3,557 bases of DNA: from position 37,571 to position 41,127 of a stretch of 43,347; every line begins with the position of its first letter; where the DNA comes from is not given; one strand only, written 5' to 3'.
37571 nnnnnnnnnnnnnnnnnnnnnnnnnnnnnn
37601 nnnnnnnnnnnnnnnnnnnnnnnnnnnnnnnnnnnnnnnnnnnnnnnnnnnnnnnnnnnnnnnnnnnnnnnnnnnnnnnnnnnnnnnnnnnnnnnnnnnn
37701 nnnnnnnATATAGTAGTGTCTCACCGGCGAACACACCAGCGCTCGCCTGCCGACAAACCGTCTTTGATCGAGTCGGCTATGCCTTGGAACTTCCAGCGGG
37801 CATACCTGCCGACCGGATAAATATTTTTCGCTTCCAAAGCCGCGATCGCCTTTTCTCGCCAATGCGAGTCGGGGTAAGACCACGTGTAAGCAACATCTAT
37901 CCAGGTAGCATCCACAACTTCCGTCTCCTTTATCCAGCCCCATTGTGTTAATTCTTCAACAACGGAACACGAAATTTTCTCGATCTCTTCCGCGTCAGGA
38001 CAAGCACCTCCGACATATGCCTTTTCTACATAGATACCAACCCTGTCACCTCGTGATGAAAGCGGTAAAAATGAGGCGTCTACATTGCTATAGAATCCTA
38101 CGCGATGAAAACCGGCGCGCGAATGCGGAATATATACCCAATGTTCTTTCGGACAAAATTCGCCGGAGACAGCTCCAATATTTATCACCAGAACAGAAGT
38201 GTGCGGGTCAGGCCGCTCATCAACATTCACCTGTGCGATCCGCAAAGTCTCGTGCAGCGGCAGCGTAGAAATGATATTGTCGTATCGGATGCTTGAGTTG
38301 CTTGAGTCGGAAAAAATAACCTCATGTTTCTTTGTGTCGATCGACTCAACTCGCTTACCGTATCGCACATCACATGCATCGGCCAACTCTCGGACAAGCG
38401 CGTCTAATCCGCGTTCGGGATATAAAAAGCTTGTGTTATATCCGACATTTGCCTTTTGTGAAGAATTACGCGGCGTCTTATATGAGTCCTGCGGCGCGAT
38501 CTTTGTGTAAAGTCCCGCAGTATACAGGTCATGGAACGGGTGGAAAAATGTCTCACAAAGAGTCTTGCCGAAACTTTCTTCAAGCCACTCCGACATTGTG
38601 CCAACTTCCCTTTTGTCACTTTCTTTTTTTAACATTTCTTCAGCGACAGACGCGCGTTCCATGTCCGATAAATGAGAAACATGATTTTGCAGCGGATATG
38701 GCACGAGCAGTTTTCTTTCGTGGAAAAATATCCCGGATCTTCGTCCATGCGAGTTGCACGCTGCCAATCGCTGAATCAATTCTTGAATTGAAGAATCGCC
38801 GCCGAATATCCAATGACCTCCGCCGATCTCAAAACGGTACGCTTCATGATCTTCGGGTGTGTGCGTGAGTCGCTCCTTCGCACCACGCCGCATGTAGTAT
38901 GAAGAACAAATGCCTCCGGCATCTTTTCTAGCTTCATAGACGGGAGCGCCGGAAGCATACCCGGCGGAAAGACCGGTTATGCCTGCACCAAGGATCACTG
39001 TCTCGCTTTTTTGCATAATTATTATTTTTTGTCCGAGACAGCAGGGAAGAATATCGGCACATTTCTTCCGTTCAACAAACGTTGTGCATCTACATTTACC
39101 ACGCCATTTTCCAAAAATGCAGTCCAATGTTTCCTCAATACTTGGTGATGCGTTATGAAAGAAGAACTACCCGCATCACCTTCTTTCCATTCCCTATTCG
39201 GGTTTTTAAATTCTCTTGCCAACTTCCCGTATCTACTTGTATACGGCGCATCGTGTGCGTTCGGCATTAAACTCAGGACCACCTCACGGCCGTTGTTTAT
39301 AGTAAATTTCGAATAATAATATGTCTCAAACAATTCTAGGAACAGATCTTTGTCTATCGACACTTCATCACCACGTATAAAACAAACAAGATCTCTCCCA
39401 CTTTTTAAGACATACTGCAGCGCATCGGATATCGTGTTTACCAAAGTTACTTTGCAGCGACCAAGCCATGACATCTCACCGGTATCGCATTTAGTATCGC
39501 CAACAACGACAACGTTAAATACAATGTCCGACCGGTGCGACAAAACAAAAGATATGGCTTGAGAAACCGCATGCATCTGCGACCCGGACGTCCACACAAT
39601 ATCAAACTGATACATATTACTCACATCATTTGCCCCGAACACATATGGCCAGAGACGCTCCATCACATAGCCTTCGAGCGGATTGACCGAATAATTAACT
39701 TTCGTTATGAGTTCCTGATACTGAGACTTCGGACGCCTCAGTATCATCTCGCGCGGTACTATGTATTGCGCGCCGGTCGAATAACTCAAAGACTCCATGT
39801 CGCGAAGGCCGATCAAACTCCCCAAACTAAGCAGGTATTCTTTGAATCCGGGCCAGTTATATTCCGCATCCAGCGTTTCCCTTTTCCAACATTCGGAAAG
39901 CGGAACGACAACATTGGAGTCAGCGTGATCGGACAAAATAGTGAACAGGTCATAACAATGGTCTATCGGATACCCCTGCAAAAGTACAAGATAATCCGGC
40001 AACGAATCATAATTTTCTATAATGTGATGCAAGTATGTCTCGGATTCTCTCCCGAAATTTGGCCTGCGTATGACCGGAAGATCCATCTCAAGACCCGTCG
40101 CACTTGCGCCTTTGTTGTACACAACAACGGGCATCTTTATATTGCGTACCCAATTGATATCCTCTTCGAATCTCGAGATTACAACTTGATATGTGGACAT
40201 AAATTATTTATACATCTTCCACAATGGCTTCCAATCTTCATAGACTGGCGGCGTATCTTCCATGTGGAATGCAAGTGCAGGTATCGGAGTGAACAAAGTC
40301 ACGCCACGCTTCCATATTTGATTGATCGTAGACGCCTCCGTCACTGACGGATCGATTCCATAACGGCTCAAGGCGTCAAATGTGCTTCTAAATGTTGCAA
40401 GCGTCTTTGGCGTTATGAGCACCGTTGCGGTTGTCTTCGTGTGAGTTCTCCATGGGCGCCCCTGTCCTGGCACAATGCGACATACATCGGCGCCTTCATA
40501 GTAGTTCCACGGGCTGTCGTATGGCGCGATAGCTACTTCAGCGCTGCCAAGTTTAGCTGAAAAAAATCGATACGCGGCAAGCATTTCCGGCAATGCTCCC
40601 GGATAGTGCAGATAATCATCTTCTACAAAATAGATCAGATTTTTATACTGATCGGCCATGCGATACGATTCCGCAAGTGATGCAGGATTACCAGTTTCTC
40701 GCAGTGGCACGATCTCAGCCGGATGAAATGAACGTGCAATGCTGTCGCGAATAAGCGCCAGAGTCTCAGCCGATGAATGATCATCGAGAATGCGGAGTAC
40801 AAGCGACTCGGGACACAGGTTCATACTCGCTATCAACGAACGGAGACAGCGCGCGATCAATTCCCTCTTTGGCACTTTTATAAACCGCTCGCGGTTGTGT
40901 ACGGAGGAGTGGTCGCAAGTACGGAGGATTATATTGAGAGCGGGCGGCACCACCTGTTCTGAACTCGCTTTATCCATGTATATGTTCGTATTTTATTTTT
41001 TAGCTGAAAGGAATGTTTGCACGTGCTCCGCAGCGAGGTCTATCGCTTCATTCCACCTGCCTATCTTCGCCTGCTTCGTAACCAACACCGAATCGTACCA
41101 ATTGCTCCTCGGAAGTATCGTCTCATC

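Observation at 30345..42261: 12-kb co-directional glycan-assembly island with a sulfotransferase, an S/T/P-tailed surface protein and a Wzy_C/TPR membrane protein: candidate sulfated O-glycosylation system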

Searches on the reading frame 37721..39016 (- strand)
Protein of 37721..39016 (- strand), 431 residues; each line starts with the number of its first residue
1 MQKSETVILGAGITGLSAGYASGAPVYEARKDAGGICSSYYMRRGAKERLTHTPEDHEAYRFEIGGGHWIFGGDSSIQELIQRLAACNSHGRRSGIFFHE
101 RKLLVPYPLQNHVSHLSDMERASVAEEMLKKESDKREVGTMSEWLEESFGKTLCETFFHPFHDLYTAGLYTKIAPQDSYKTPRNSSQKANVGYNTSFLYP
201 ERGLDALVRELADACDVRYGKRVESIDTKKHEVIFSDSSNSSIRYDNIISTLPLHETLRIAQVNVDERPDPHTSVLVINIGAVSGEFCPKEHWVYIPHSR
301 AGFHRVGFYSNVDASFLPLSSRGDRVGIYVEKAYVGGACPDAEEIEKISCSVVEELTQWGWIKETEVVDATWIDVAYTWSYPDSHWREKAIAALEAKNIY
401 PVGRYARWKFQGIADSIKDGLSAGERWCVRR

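Call 4: search_protein_families(library=pfam, proteins=[window:37721-39016:-], max_evalue=0.1)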
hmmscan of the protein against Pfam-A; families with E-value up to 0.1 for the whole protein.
window:37721-39016:- (431 aa): 2 families
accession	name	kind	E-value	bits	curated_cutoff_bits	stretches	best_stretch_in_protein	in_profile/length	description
PF01593.30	Amino_oxidase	-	2.4e-13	50.6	19.8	1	26-256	19-258/443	Flavin containing amine oxidoreductase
PF13450.12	NAD_binding_8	-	0.016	15.9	21.9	1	8-83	1-67/68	NAD(P)-binding Rossmann-like domain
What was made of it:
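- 37721..39016 (-): g4: UDP-galactopyranose-mutase-like flavoenzyme. Amino_oxidase 2.4e-13 (call 4).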

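Call 10: search_protein_families(library=ncbifam, proteins=[window:37721-39016:-], max_evalue=0.1)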
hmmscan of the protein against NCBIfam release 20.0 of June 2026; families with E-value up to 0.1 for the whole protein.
window:37721-39016:- (431 aa): 7 families
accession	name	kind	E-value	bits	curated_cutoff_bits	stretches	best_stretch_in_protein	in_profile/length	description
NF005548.0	PRK07208.1-4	equivalog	1.3e-15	57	389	2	2-161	2-154/488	hypothetical protein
NF005547.0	PRK07208.1-3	equivalog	1.6e-13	50.2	380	1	3-424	4-438/465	hypothetical protein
NF005560.0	PRK07233.1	equivalog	1.2e-10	40.8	252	1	6-265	3-264/435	hypothetical protein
NF005545.0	PRK07208.1-1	equivalog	1.1e-09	37.2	451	1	2-161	6-158/504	hypothetical protein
NF005546.0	PRK07208.1-2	equivalog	6.2e-06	25.1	418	0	291-418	366-493/527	hypothetical protein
TIGR03467.1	HpnE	equivalog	8.4e-06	25.3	283.05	1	7-259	2-268/430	hydroxysqualene dehydroxylase HpnE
NF008845.0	PRK11883.1-5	equivalog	0.00037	18.9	560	0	185-257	212-287/468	protoporphyrinogen oxidase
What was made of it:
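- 37721..39016 (-): NCBIfam gives only PRK07208 'hypothetical', below cut-off (call 10).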

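Call 45: search_solved_structures(query=window:37721-39016:-, max_evalue=0.01)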
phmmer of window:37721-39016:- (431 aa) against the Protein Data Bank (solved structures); distinct sequences matched with E-value up to 0.01: 14.
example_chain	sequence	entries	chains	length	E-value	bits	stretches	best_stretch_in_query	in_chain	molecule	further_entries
4dsg_A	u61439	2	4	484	2.7e-11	46.1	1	48-314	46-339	UDP-galactopyranose mutase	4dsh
3ukk_A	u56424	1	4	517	8.3e-07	31.3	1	51-318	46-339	UDP-galactopyranose mutase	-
3uka_A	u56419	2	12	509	1.3e-06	30.6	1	51-318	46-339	UDP-galactopyranose mutase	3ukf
3ukl_A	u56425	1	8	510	1.3e-06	30.6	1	51-318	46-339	UDP-galactopyranose mutase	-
3ukh_A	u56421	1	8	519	1.4e-06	30.5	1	51-317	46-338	UDP-galactopyranose mutase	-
3ute_A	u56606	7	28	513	2e-06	30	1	51-314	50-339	UDP-galactopyranose mutase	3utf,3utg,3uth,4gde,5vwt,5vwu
3ukq_A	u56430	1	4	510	3.4e-06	29.2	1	51-318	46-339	UDP-galactopyranose mutase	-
5hhf_A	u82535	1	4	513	7.7e-06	28.1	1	53-314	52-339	UDP-galactopyranose mutase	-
4u8i_A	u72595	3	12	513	8.1e-06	28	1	54-315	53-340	UDP-galactopyranose mutase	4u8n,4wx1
3ukp_A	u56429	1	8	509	8.7e-06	27.9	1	51-318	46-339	UDP-galactopyranose mutase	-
4u8k_A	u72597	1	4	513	1.4e-05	27.2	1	51-314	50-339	UDP-galactopyranose mutase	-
4u8l_A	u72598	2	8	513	1.9e-05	26.8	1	51-314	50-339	UDP-galactopyranose mutase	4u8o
4u8m_A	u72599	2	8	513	3.6e-05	25.9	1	51-314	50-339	UDP-galactopyranose mutase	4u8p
4u8j_A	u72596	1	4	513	3.6e-05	25.9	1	51-314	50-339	UDP-galactopyranose mutase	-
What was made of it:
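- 37721..39016 (-): All 14 PDB hits are eukaryote-type UGMs, best 4DSG 2.7e-11 (call 45).
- On UDP-galactopyranose mutase, for g4: All 14 PDB hits are UGMs (best 2.7e-11, residues 48-314) (call 45).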

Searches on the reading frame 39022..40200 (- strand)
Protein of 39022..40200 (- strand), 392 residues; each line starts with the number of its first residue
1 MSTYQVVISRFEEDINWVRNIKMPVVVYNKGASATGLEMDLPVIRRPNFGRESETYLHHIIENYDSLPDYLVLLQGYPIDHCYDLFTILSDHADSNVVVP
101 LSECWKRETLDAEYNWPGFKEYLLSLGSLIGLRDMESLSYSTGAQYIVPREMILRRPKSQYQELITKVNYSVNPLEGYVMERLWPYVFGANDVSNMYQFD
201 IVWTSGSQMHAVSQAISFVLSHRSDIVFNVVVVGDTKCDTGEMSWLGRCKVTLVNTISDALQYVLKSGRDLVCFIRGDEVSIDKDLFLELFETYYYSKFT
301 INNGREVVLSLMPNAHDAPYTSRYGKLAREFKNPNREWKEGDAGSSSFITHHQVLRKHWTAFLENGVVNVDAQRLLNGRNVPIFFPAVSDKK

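Call 4: search_protein_families(library=pfam, proteins=[window:39022-40200:-], max_evalue=0.1)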
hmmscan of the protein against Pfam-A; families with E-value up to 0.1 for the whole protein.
window:39022-40200:- (392 aa): 1 family
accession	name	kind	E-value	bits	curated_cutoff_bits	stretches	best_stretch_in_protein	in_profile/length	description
PF11913.13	DUF3431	-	2.9e-16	60.3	25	2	8-75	4-67/219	Protein of unknown function (DUF3431)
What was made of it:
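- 39022..40200 (-): g3: DUF3431 protein, possibly a glycosyltransferase for a furanose sugar (inference). DUF3431 2.9e-16, 60 bits (call 4).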

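Call 10: search_protein_families(library=ncbifam, proteins=[window:39022-40200:-], max_evalue=0.1)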
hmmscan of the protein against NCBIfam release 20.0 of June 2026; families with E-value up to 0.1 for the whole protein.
window:39022-40200:- (392 aa): 1 family
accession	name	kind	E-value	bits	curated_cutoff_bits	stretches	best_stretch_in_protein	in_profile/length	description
NF038145.1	Hvo_1808_fam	equivalog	0.011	15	200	1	142-215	303-376/432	Hvo_1808 family surface protein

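Call 46: search_solved_structures(query=window:39022-40200:-, max_evalue=1)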
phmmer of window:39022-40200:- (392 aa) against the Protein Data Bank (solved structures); distinct sequences matched with E-value up to 1: 0.

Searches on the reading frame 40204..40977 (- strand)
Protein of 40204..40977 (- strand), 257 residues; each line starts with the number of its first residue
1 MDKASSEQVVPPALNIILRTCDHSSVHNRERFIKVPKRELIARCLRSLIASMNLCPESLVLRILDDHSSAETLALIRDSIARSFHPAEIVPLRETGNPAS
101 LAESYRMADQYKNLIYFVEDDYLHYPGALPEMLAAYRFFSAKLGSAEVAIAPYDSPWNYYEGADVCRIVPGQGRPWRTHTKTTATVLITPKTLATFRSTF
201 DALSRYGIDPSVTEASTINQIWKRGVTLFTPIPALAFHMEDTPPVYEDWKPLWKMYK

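Call 4: search_protein_families(library=pfam, proteins=[window:40204-40977:-], max_evalue=0.1)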
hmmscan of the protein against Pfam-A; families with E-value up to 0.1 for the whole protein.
window:40204-40977:- (257 aa): 1 family
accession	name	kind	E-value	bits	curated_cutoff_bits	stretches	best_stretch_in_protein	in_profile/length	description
PF00535.33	Glycos_transf_2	-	6.5e-05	23.4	23.3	1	38-137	10-104/168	Glycosyl transferase family 2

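Call 10: search_protein_families(library=ncbifam, proteins=[window:40204-40977:-], max_evalue=0.1)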
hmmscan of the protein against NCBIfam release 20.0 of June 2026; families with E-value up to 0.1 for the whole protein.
window:40204-40977:- (257 aa): 0 families
